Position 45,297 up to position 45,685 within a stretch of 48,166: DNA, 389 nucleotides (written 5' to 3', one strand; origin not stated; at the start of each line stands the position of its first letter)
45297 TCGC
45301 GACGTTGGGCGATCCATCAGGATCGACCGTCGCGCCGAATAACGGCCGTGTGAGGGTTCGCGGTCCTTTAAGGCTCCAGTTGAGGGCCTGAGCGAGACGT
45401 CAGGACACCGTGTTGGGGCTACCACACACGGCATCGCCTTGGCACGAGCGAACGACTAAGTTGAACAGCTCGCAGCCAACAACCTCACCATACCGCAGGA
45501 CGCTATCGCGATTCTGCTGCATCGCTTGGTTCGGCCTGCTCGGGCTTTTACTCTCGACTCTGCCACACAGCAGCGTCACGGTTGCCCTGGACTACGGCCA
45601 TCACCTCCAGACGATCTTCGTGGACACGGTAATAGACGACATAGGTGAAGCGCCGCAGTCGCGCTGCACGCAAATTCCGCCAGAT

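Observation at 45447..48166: Five chained attC-like sites: an integron gene-cassette array with no integrase in view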

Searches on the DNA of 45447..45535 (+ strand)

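Call 15: build_rna_model(alignment_id=A1, structure=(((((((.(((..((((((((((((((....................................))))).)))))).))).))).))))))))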
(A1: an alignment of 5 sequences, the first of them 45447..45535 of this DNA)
Model R1 built from alignment A1 (5 sequences, 91 columns); structure: as given.
model positions 89; base pairs 24; branch points 0; effective number of sequences 1.84; information 0.64 bits per position. Calibrated on 0.2 Mb of random sequence (short: E-values are rough).
structure used (alignment columns):
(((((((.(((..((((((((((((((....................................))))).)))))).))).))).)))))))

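Call 16: search_with_rna_model(model_id=R1, sources=[window, L001, L002, L003, L004, L005, L006, L007, L008, L009, L010], max_evalue=1)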
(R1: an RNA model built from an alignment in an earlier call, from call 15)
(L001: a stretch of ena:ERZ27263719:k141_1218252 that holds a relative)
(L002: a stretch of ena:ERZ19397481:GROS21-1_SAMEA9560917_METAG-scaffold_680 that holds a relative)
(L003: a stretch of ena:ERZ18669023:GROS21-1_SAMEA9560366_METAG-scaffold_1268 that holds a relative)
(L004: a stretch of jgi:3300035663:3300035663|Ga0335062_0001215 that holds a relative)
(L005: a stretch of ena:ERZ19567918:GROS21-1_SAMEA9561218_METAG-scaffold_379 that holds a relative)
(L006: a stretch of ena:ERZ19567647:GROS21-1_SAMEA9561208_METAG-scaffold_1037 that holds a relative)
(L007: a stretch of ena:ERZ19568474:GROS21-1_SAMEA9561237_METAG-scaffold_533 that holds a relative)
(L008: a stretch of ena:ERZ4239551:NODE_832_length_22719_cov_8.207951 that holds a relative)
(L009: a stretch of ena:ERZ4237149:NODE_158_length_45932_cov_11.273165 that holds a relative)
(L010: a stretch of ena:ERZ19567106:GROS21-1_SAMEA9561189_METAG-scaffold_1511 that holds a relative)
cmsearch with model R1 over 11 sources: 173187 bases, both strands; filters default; matches with E-value up to 1: 78.
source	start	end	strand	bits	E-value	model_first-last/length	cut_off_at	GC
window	46141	46229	+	97.9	1.3e-21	1-89/89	no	0.64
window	46787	46875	+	94.5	8.9e-21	1-89/89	no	0.62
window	48022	48111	+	90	1.2e-19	1-89/89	no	0.64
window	47352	47441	+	89.5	1.6e-19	1-89/89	no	0.67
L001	5509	5597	-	88.8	2.5e-19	1-89/89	no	0.65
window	45447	45535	+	88.2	3.4e-19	1-89/89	no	0.56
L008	888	976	-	86.8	7.5e-19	1-89/89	no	0.57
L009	888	976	-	86.8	7.5e-19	1-89/89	no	0.57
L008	225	313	-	86.8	7.8e-19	1-89/89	no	0.55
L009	225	313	-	86.8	7.8e-19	1-89/89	no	0.55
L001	8181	8270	-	80.9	2.3e-17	1-89/89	no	0.63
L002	3475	3564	-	80.6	2.7e-17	1-89/89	no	0.64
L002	1508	1596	-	80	3.9e-17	1-89/89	no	0.56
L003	1177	1265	-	80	3.9e-17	1-89/89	no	0.56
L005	879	967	-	80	3.9e-17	1-89/89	no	0.56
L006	481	569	-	80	3.9e-17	1-89/89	no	0.56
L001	6838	6927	-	78.7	8.1e-17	1-89/89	no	0.61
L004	2913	3002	-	78.7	8.1e-17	1-89/89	no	0.61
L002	2806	2894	-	73.1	2e-15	1-89/89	no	0.62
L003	2475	2563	-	73.1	2e-15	1-89/89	no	0.62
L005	2177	2265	-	73.1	2e-15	1-89/89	no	0.62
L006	1779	1867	-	73.1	2e-15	1-89/89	no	0.62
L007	1160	1248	-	73.1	2e-15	1-89/89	no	0.62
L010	825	913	-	73.1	2e-15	1-89/89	no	0.62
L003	3144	3234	-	72.6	2.8e-15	1-89/89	no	0.64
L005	2846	2936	-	72.6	2.8e-15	1-89/89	no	0.64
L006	2448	2538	-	72.6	2.8e-15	1-89/89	no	0.64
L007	1829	1919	-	72.6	2.8e-15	1-89/89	no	0.64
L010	1494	1584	-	72.6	2.8e-15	1-89/89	no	0.64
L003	283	372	-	72.4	3e-15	1-89/89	no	0.66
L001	12398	12487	-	70.8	7.7e-15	1-89/89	no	0.6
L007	461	548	-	69.1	2e-14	1-89/89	no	0.65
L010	126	213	-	69.1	2e-14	1-89/89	no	0.65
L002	616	703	-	68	3.8e-14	1-89/89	no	0.58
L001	11735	11822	-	66.2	1.1e-13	1-89/89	no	0.59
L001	4148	4236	-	65.8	1.4e-13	1-89/89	no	0.61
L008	1557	1646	-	62.8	7.8e-13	1-89/89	no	0.61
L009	1557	1646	-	62.8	7.8e-13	1-89/89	no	0.61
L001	10142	10229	-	61.4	1.7e-12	1-89/89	no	0.6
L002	1108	1195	-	60.9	2.3e-12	1-89/89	no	0.6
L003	777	864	-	60.9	2.3e-12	1-89/89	no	0.6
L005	479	566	-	60.9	2.3e-12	1-89/89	no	0.6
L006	81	168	-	60.9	2.3e-12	1-89/89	no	0.6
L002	4248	4336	-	59.9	4e-12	1-89/89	no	0.63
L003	3918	4006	-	59.9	4e-12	1-89/89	no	0.63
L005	3620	3708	-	59.9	4e-12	1-89/89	no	0.63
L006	3222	3310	-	59.9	4e-12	1-89/89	no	0.63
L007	2603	2691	-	59.9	4e-12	1-89/89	no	0.63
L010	2268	2356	-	59.9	4e-12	1-89/89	no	0.63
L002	2108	2195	-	59.5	5e-12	1-89/89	no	0.59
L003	1777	1864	-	59.5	5e-12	1-89/89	no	0.59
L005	1479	1566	-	59.5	5e-12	1-89/89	no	0.59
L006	1081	1168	-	59.5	5e-12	1-89/89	no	0.59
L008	2223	2311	-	57.2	2e-11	1-89/89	no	0.64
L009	2223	2311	-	57.2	2e-11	1-89/89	no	0.64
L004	3983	4071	-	53.8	1.4e-10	1-89/89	no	0.61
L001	4919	5008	-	53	2.2e-10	1-89/89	no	0.64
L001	7458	7547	-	40.5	3e-07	1-89/89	no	0.61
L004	3533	3621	-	39.8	4.4e-07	1-89/89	no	0.61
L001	8818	8908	-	38.8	7.5e-07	1-89/89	no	0.59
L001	10900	10989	-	37.6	1.6e-06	1-89/89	no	0.6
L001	15833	15921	-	36.4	3.1e-06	1-89/89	no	0.66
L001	3560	3650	-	36.1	3.7e-06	1-89/89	no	0.56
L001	15329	15416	-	35.9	4.2e-06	1-89/89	no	0.53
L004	2241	2332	-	35.3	5.7e-06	1-89/89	no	0.64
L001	6161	6257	-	35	6.9e-06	1-89/89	no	0.66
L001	12834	12930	-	31.4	5.5e-05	1-89/89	no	0.67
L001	14279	14375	-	29.7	0.00015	1-89/89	no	0.67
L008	4032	4124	-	25.7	0.0014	1-89/89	no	0.67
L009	4032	4124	-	25.7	0.0014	1-89/89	no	0.67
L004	4704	4780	-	22.4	0.01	1-89/89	no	0.68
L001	9432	9516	-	17.3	0.19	1-89/89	no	0.61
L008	9474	9519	+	14.9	0.73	1-89/89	no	0.78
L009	9474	9519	+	14.9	0.73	1-89/89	no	0.78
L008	5626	5707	+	14.6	0.89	1-89/89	no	0.82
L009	5626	5707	+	14.6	0.89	1-89/89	no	0.82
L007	1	56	-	14.4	0.95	1-57/89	3'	0.57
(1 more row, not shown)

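Call 17: search_with_rna_model(model_id=R1, sources=[window, L001, L002, L004, L007, L008], max_evalue=0.001, make_alignment=true)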
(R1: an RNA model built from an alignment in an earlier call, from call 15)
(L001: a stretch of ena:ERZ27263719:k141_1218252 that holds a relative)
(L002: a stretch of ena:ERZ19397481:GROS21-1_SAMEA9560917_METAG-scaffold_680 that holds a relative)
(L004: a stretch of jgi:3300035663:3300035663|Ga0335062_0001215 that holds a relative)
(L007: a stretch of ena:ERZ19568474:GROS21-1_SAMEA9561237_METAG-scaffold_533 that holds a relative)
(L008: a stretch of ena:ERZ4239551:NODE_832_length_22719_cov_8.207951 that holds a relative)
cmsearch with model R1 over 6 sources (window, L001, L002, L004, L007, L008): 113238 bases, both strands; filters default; matches with E-value up to 0.001: 42.
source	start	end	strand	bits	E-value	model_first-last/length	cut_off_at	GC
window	46141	46229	+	97.9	8.5e-22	1-89/89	no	0.64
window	46787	46875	+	94.5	5.8e-21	1-89/89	no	0.62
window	48022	48111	+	90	8.1e-20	1-89/89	no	0.64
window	47352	47441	+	89.5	1e-19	1-89/89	no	0.67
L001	5509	5597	-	88.8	1.6e-19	1-89/89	no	0.65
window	45447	45535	+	88.2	2.2e-19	1-89/89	no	0.56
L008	888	976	-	86.8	4.9e-19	1-89/89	no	0.57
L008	225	313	-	86.8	5.1e-19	1-89/89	no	0.55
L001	8181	8270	-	80.9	1.5e-17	1-89/89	no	0.63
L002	3475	3564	-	80.6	1.7e-17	1-89/89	no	0.64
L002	1508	1596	-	80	2.6e-17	1-89/89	no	0.56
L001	6838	6927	-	78.7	5.3e-17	1-89/89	no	0.61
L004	2913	3002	-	78.7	5.3e-17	1-89/89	no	0.61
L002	2806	2894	-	73.1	1.3e-15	1-89/89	no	0.62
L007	1160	1248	-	73.1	1.3e-15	1-89/89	no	0.62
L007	1829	1919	-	72.6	1.8e-15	1-89/89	no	0.64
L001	12398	12487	-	70.8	5e-15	1-89/89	no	0.6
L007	461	548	-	69.1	1.3e-14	1-89/89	no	0.65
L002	616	703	-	68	2.5e-14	1-89/89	no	0.58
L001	11735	11822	-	66.2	7.1e-14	1-89/89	no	0.59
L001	4148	4236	-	65.8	8.9e-14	1-89/89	no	0.61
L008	1557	1646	-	62.8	5.1e-13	1-89/89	no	0.61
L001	10142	10229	-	61.4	1.1e-12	1-89/89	no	0.6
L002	1108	1195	-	60.9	1.5e-12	1-89/89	no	0.6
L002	4248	4336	-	59.9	2.6e-12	1-89/89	no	0.63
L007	2603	2691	-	59.9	2.6e-12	1-89/89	no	0.63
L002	2108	2195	-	59.5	3.3e-12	1-89/89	no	0.59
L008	2223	2311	-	57.2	1.3e-11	1-89/89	no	0.64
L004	3983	4071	-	53.8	9.1e-11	1-89/89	no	0.61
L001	4919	5008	-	53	1.4e-10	1-89/89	no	0.64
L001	7458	7547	-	40.5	1.9e-07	1-89/89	no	0.61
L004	3533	3621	-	39.8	2.9e-07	1-89/89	no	0.61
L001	8818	8908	-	38.8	4.9e-07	1-89/89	no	0.59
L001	10900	10989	-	37.6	1e-06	1-89/89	no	0.6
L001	15833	15921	-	36.4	2e-06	1-89/89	no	0.66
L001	3560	3650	-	36.1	2.4e-06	1-89/89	no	0.56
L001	15329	15416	-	35.9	2.7e-06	1-89/89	no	0.53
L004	2241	2332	-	35.3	3.7e-06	1-89/89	no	0.64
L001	6161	6257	-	35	4.5e-06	1-89/89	no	0.66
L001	12834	12930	-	31.4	3.6e-05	1-89/89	no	0.67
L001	14279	14375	-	29.7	9.5e-05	1-89/89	no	0.67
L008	4032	4124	-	25.7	0.00094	1-89/89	no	0.67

Alignment A2: 42 matches aligned to the model, 136 columns, each read 5' to 3' on its own strand. Consensus structure (alignment columns), stored with it:
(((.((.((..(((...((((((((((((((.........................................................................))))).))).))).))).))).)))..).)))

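Call 19: search_with_rna_model(model_id=R1, sources=[L011, L012, L013, L014, L015, L016], max_evalue=0.1)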
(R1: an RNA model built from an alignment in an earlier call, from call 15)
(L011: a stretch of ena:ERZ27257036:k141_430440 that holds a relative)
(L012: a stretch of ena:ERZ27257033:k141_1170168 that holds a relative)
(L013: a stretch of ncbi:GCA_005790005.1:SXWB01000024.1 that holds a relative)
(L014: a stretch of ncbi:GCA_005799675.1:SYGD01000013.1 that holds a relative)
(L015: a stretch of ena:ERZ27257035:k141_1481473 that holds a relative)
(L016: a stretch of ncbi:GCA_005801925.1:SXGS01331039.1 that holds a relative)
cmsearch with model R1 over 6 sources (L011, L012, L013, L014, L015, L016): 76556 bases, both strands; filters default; matches with E-value up to 0.1: 31.
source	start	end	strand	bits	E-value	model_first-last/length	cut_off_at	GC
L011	12445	12533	+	97.9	5.7e-22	1-89/89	no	0.64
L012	12445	12533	+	97.9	5.7e-22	1-89/89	no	0.64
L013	12445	12533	+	97.9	5.7e-22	1-89/89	no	0.64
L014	10122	10210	+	97.9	5.7e-22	1-89/89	no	0.64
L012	14054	14143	+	96.8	1.1e-21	1-89/89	no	0.67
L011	14054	14142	+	94.8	3.3e-21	1-89/89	no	0.58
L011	13091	13179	+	94.5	3.9e-21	1-89/89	no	0.62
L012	13091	13179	+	94.5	3.9e-21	1-89/89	no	0.62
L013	13091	13179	+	94.5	3.9e-21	1-89/89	no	0.62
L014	10768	10856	+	94.5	3.9e-21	1-89/89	no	0.62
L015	8855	8943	+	94.5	3.9e-21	1-89/89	no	0.62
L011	11751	11839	+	94.1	5e-21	1-89/89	no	0.58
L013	11751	11839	+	94.1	5e-21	1-89/89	no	0.58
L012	11751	11839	+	91.1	2.8e-20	1-89/89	no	0.57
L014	9428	9516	+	91.1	2.8e-20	1-89/89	no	0.57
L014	11333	11422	+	89.5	7e-20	1-89/89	no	0.67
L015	9420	9509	+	89.5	7e-20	1-89/89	no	0.67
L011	19181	19269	+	86.9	3.2e-19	1-89/89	no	0.56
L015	7515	7603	+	86.6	3.8e-19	1-89/89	no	0.62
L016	6354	6442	+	86.6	3.8e-19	1-89/89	no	0.62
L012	14724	14813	+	82.9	3.2e-18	1-89/89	no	0.6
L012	15131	15219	+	81.4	7.6e-18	1-89/89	no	0.62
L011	13656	13744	+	80.5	1.3e-17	1-89/89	no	0.6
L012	13656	13744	+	80.5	1.3e-17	1-89/89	no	0.6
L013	13656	13744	+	80.5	1.3e-17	1-89/89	no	0.6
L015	8209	8297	+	80.2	1.5e-17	1-89/89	no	0.6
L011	15816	15904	+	79.7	2e-17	1-89/89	no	0.61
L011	18756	18844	+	76.9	1e-16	1-89/89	no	0.6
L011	14874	14964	+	75.2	2.7e-16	1-89/89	no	0.66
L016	7048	7132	+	74.7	3.7e-16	1-85/89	3'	0.62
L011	18091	18178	+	68.9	1e-14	1-89/89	no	0.61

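Call 34: search_with_rna_model(model_id=R1, sources=[L017, L124, L096, L079, L038, L122, L060, L067], max_evalue=0.1)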
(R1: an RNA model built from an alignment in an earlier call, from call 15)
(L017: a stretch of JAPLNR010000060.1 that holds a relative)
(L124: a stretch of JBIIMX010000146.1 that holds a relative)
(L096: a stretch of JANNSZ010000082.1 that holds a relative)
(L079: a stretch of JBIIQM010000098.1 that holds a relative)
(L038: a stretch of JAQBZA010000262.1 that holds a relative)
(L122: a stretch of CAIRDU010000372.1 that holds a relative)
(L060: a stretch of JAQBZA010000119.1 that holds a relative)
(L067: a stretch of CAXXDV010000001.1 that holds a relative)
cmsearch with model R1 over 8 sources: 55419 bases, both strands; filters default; matches with E-value up to 0.1: 27.
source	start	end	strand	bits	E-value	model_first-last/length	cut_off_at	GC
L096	3012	3100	+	99.3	1.8e-22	1-89/89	no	0.55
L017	1276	1364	+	92.7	8.5e-21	1-89/89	no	0.57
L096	1951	2039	+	90.2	3.5e-20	1-89/89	no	0.56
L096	4430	4518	+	86.8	2.5e-19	1-89/89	no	0.57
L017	2212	2300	+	86.7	2.5e-19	1-89/89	no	0.63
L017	536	624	+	83.8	1.4e-18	1-89/89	no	0.56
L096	1224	1312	+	80.9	7.3e-18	1-89/89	no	0.56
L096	390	478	+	79.7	1.5e-17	1-89/89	no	0.57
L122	5037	5125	+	79.5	1.6e-17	1-89/89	no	0.6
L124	7404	7492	-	78.9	2.4e-17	1-89/89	no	0.58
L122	4368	4456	+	72.3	1e-15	1-89/89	no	0.54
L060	2871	2959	-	71.7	1.4e-15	1-89/89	no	0.61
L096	3743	3831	+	68.7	8.2e-15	1-89/89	no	0.6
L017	2752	2840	+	66.4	3.1e-14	1-89/89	no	0.65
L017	135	222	+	62.2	3.4e-13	1-89/89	no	0.62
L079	2533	2616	-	57.9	4.2e-12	5-89/89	5'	0.6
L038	2666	2754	+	57.1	6.7e-12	1-89/89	no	0.57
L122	4041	4129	+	55.5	1.6e-11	1-89/89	no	0.63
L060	3920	4003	-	54.2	3.6e-11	1-89/89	no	0.56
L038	3251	3341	+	39.5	1.7e-07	1-89/89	no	0.64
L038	3864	3956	+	35.2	2e-06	1-89/89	no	0.67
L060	5057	5144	-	33.1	6.4e-06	1-89/89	no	0.61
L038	1006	1093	+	31.1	2.1e-05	1-89/89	no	0.51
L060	4717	4808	-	23.6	0.0015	1-89/89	no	0.66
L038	1605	1694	+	23.4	0.0017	1-89/89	no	0.6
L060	6469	6560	-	21.4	0.0056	1-89/89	no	0.64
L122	2122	2189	+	17.2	0.061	1-89/89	no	0.62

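Call 53: build_rna_model(alignment_id=A2)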
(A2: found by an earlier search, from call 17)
Model R2 built from alignment A2 (42 sequences, 136 columns); structure: stored with the alignment.
model positions 89; base pairs 24; branch points 0; effective number of sequences 5.24; information 0.64 bits per position. Calibrated on 0.2 Mb of random sequence (short: E-values are rough).
structure used (alignment columns):
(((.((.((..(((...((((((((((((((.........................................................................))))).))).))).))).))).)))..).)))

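Call 54: search_with_rna_model(model_id=R2, sources=[L136, L137, L138, L139, L141, L142, L143], max_evalue=10, filters=off, make_alignment=true)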
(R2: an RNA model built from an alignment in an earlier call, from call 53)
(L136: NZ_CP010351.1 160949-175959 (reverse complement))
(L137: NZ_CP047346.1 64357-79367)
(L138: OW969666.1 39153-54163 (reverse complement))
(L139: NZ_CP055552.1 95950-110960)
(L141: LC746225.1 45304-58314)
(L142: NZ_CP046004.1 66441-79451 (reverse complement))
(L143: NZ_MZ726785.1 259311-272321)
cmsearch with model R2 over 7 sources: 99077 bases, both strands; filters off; matches with E-value up to 10: 31.
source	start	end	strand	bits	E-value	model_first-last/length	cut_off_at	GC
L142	5000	5059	+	45.3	8.4e-10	1-89/89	no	0.55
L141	5448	5504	+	37.7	1e-07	1-89/89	no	0.67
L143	3730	3789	+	36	3.2e-07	1-89/89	no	0.53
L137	6003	6062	+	33.1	1.9e-06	1-89/89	no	0.62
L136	5617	5688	+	32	3.8e-06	1-89/89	no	0.62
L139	6121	6190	+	29.4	2e-05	1-89/89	no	0.59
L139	821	877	+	29.3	2.1e-05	1-89/89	no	0.56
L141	4572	4641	+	27.4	7.4e-05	1-89/89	no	0.6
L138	6292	6377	+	23.9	0.00065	1-89/89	no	0.49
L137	5066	5123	+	23.1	0.0011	1-89/89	no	0.47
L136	6256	6369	+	18.9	0.016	1-89/89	no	0.59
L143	4694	4775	+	18.2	0.025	1-89/89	no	0.51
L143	5256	5369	+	15.8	0.11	1-89/89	no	0.58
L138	8190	8241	+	14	0.36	1-89/89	no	0.56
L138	12523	12574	+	14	0.36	1-89/89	no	0.56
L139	9355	9406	-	14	0.36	1-89/89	no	0.56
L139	14636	14687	-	14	0.36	1-89/89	no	0.56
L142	7518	7569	+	14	0.36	1-89/89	no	0.56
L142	10553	10604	+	14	0.36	1-89/89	no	0.56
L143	8796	8847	-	14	0.36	1-89/89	no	0.56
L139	2443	2498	-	11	2.3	1-89/89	no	0.61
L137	9001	9037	-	10.9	2.5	1-89/89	no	0.68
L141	561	614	-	10.6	3.1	1-89/89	no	0.59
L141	5551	5575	-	10.5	3.3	1-89/89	no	0.44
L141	5448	5504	-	10.5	3.3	1-89/89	no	0.67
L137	9640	9706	-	9.9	4.8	1-89/89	no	0.66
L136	504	545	+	9.7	5.5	1-89/89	no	0.55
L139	6143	6167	-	9.7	5.6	1-89/89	no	0.56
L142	4395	4424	-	9.2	7.4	1-89/89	no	0.7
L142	11635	11664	-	9.2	7.4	1-89/89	no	0.7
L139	3912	3944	+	9.1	7.7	1-89/89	no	0.7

Alignment A4: 31 matches aligned to the model, 125 columns, each read 5' to 3' on its own strand. Consensus structure (alignment columns), stored with it:
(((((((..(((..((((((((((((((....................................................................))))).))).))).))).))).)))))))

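Call 55: search_with_rna_model(model_id=R2, sources=[L136, L137, L138, L139, L141, L142, L143], max_evalue=0.2, filters=off, make_alignment=true, show_alignments=2)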
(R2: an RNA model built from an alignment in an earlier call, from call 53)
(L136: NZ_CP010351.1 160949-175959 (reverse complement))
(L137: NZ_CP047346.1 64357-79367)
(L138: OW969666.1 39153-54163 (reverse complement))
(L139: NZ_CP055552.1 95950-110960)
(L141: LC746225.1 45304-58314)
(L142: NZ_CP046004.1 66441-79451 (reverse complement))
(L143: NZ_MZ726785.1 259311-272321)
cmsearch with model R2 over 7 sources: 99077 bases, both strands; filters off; matches with E-value up to 0.2: 13.
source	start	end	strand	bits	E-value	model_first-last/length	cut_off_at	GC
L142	5000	5059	+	45.3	8.4e-10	1-89/89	no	0.55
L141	5448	5504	+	37.7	1e-07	1-89/89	no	0.67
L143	3730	3789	+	36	3.2e-07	1-89/89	no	0.53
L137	6003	6062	+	33.1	1.9e-06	1-89/89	no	0.62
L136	5617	5688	+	32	3.8e-06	1-89/89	no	0.62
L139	6121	6190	+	29.4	2e-05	1-89/89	no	0.59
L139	821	877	+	29.3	2.1e-05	1-89/89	no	0.56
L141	4572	4641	+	27.4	7.4e-05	1-89/89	no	0.6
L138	6292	6377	+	23.9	0.00065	1-89/89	no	0.49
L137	5066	5123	+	23.1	0.0011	1-89/89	no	0.47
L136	6256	6369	+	18.9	0.016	1-89/89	no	0.59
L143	4694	4775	+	18.2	0.025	1-89/89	no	0.51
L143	5256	5369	+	15.8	0.11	1-89/89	no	0.58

Alignment A5: 13 matches aligned to the model, 124 columns, each read 5' to 3' on its own strand. Consensus structure (alignment columns), stored with it:
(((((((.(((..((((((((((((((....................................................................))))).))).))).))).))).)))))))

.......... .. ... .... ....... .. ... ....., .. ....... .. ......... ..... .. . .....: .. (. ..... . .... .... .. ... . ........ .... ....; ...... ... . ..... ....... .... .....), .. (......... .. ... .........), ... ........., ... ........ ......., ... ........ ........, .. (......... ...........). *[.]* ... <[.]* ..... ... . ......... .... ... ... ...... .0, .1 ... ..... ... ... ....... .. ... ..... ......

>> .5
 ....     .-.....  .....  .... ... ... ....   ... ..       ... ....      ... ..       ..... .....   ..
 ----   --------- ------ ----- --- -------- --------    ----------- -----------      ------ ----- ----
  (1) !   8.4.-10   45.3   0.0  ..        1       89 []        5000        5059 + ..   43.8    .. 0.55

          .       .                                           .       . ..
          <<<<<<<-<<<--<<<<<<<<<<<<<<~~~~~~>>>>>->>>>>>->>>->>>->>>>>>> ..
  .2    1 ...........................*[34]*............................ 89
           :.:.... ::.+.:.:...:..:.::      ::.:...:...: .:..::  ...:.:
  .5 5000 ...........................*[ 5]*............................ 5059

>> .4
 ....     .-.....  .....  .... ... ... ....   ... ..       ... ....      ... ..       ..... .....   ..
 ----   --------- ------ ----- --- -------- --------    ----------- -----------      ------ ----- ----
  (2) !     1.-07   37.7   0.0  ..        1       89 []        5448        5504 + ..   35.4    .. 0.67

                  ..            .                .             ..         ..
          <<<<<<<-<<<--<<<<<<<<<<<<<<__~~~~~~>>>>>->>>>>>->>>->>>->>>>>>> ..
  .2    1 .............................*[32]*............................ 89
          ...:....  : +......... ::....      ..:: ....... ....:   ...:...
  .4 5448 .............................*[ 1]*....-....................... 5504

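Call 56: build_rna_model(alignment_id=A5)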
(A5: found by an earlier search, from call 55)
Model R3 built from alignment A5 (13 sequences, 124 columns); structure: stored with the alignment.
model positions 67; base pairs 24; branch points 0; effective number of sequences 9.48; information 0.838 bits per position. Calibrated on 0.2 Mb of random sequence (short: E-values are rough).
structure used (alignment columns):
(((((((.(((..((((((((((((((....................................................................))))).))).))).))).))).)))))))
